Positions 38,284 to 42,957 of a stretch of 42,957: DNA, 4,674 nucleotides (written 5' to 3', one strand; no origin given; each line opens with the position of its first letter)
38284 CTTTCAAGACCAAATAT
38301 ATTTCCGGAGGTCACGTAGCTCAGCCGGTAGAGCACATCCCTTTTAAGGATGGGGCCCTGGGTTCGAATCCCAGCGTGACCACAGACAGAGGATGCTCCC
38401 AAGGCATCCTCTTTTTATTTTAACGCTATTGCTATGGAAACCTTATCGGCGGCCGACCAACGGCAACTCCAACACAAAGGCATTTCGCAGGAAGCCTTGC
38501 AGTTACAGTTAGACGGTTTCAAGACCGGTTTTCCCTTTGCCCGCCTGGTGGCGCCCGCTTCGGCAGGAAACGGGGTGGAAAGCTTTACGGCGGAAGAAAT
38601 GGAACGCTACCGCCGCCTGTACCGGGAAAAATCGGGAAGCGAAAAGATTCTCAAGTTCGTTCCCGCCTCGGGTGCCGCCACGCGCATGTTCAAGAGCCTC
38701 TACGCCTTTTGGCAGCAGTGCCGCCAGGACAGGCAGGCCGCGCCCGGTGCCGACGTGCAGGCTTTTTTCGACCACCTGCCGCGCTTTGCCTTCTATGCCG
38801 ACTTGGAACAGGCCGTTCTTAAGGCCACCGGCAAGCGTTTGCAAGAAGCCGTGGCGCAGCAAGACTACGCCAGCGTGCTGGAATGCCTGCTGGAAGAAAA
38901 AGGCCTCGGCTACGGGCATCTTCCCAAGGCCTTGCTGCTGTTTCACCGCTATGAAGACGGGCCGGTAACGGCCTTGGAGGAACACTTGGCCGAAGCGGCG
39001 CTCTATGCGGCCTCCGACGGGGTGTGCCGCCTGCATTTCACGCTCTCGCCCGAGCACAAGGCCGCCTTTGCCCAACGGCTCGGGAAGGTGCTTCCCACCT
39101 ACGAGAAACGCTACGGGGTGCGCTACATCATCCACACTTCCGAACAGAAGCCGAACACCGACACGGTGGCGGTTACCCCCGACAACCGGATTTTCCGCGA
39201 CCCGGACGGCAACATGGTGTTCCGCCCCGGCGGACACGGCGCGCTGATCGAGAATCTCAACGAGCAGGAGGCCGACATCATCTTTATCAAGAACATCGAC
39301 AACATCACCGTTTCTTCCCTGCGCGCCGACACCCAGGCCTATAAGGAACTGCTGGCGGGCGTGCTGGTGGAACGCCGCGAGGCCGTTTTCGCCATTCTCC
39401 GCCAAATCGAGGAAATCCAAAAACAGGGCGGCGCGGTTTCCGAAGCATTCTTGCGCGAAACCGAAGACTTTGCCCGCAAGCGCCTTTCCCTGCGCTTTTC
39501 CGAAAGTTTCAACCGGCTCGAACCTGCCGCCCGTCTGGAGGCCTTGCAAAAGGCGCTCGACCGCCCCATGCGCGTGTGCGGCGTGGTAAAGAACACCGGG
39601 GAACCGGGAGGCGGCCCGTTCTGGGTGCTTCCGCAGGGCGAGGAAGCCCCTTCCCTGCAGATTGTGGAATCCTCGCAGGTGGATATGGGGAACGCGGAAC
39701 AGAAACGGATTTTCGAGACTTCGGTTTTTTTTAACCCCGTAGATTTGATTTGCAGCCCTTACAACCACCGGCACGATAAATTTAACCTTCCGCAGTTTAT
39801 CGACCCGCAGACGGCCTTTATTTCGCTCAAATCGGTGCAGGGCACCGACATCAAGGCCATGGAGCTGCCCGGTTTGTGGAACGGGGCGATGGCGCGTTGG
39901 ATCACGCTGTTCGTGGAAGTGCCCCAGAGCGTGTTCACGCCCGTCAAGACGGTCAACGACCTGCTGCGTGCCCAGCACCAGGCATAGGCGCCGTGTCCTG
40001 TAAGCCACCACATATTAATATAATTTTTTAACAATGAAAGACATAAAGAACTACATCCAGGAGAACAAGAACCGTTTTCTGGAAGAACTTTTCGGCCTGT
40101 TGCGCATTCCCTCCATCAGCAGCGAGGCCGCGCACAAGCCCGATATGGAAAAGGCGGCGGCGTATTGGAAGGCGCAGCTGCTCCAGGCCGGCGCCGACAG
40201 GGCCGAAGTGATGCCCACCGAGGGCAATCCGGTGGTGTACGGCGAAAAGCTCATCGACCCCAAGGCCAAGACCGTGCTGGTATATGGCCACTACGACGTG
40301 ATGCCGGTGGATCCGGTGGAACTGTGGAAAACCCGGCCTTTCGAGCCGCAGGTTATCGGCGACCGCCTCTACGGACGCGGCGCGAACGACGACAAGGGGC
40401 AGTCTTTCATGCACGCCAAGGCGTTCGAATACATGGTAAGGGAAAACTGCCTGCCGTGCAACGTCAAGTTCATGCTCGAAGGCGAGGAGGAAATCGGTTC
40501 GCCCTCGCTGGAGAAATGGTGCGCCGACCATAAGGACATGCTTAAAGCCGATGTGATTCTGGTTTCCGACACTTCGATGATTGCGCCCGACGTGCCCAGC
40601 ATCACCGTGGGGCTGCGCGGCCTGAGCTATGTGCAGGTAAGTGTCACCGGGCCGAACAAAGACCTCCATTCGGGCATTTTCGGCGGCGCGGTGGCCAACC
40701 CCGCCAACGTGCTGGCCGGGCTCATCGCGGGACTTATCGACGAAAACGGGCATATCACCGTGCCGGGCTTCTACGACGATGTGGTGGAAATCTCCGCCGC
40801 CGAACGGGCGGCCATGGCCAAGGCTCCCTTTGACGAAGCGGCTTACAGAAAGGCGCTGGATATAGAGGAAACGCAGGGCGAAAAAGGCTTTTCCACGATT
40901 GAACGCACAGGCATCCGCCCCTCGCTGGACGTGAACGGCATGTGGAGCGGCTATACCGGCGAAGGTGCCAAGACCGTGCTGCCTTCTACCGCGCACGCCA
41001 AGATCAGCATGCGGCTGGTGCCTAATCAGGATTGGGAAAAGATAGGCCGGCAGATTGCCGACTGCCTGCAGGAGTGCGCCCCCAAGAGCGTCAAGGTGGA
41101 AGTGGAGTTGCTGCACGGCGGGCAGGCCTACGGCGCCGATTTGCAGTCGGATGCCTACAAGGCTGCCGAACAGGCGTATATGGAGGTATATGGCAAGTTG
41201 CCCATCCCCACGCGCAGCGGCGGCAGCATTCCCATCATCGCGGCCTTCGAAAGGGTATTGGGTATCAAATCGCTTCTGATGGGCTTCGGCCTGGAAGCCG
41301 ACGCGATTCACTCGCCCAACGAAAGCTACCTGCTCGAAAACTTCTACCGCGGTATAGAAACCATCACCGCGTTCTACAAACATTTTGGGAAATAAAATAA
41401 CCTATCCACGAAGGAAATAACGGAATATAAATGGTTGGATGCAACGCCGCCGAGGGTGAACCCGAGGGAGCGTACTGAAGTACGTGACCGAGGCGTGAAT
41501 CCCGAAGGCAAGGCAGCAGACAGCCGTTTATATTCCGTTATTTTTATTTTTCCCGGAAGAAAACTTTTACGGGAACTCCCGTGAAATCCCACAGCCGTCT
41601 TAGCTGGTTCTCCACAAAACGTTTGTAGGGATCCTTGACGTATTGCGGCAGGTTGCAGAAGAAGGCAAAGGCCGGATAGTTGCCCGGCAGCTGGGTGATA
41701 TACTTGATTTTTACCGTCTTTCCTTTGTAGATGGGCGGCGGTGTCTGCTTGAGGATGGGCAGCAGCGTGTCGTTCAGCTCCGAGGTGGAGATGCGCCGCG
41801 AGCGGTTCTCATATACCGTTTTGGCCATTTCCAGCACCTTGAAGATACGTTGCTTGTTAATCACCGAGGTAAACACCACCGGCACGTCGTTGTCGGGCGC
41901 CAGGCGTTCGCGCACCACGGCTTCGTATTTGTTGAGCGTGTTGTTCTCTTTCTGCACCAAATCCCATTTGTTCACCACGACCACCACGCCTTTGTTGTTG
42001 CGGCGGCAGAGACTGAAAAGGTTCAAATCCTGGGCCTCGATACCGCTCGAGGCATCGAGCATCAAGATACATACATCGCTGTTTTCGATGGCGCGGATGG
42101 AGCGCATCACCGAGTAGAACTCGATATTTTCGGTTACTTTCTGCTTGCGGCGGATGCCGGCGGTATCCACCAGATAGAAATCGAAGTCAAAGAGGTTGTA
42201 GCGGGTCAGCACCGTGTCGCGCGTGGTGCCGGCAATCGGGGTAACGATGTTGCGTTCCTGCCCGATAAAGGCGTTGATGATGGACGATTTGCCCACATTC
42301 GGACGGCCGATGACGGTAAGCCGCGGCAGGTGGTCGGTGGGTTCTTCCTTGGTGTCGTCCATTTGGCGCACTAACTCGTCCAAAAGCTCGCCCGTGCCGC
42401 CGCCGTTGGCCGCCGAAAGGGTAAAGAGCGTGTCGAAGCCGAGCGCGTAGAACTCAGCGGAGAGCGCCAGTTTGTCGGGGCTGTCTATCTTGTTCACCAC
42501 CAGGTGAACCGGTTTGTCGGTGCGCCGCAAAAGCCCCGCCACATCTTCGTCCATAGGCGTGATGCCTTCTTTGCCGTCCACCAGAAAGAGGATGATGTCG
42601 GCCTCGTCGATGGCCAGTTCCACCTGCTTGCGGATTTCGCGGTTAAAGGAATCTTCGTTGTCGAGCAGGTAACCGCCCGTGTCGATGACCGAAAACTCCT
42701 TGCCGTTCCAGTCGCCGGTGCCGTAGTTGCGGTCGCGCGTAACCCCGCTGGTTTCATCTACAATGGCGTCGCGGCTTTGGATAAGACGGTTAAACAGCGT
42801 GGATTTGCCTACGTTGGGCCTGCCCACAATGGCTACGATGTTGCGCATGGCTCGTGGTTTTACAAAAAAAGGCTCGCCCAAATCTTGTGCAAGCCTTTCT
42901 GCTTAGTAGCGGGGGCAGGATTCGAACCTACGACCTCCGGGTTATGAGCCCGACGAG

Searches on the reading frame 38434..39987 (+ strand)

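Call 71: search_protein_families(library=pfam, proteins=[window:38434-39987:+], max_evalue=0.00001)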
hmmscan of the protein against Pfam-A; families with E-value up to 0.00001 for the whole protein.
window:38434-39987:+ (517 aa): 1 family
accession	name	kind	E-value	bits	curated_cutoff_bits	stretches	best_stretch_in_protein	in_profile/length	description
PF14134.11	DUF4301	-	3.2e-200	666.7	27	1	7-516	3-507/507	Domain of unknown function (DUF4301)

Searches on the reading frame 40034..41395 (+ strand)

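Call 71: search_protein_families(library=pfam, proteins=[window:40034-41395:+], max_evalue=0.00001)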
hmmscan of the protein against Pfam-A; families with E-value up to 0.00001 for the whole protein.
window:40034-41395:+ (453 aa): 2 families
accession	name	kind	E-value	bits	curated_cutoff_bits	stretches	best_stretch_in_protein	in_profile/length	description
PF01546.33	Peptidase_M20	-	2.4e-29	103.2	24.6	1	82-448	1-204/206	Peptidase family M20/M25/M40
PF07687.19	M20_dimer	-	3e-14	53.3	21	1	193-350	2-104/107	Peptidase dimerisation domain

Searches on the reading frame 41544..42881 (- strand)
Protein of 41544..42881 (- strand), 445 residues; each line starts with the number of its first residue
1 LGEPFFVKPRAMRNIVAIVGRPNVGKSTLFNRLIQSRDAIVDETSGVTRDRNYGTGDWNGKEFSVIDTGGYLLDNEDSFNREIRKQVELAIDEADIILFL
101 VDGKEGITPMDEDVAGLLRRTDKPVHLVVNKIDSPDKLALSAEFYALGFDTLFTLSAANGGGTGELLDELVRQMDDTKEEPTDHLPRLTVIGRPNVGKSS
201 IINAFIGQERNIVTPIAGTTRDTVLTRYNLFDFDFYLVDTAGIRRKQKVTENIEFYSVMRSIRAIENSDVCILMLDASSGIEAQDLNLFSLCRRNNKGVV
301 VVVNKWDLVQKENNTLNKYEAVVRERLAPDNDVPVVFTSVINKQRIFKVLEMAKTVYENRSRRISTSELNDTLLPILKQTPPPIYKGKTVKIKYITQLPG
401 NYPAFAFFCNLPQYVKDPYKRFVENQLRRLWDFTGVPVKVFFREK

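Call 71: search_protein_families(library=pfam, proteins=[window:41544-42881:-], max_evalue=0.00001)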
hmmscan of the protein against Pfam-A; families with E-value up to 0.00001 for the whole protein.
window:41544-42881:- (445 aa): 11 families
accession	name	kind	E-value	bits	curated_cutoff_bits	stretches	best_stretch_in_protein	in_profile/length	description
PF01926.29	MMR_HSR1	-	7.5e-59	197.2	21.9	2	16-131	2-113/113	50S ribosome-binding GTPase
PF14714.11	KH_dom-like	-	2.3e-28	98.8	27.3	1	363-443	1-81/81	KH-domain-like of EngA bacterial GTPase enzymes, C-terminal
PF02421.24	FeoB_N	-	2.8e-25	89.1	27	2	188-350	3-153/156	Ferrous iron transport protein B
PF00009.33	GTP_EFTU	-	1.7e-24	86.9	26.5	2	261-356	86-185/188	Elongation factor Tu GTP binding domain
PF03193.22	RsgA_GTPase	-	5.5e-13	49.6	30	0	125-245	56-170/174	RsgA GTPase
PF00350.29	Dynamin_N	-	4.3e-12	46.8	27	0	189-225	2-38/168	Dynamin family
PF04548.22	AIG1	-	2.3e-11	43.9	27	1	17-118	4-107/212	AIG1 family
PF08477.19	Roc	-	6.8e-09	36.4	27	0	188-307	2-119/119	Ras of Complex, Roc, domain of DAPkinase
PF00071.28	Ras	-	5.1e-08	33.1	21.6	0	188-346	2-149/162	Ras family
PF05621.17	TniB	-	4.9e-06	26.5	22.4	0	169-210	18-60/189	Bacterial TniB protein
PF00025.27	Arf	-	7.8e-06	25.9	22.3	0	16-149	17-142/174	ADP-ribosylation factor family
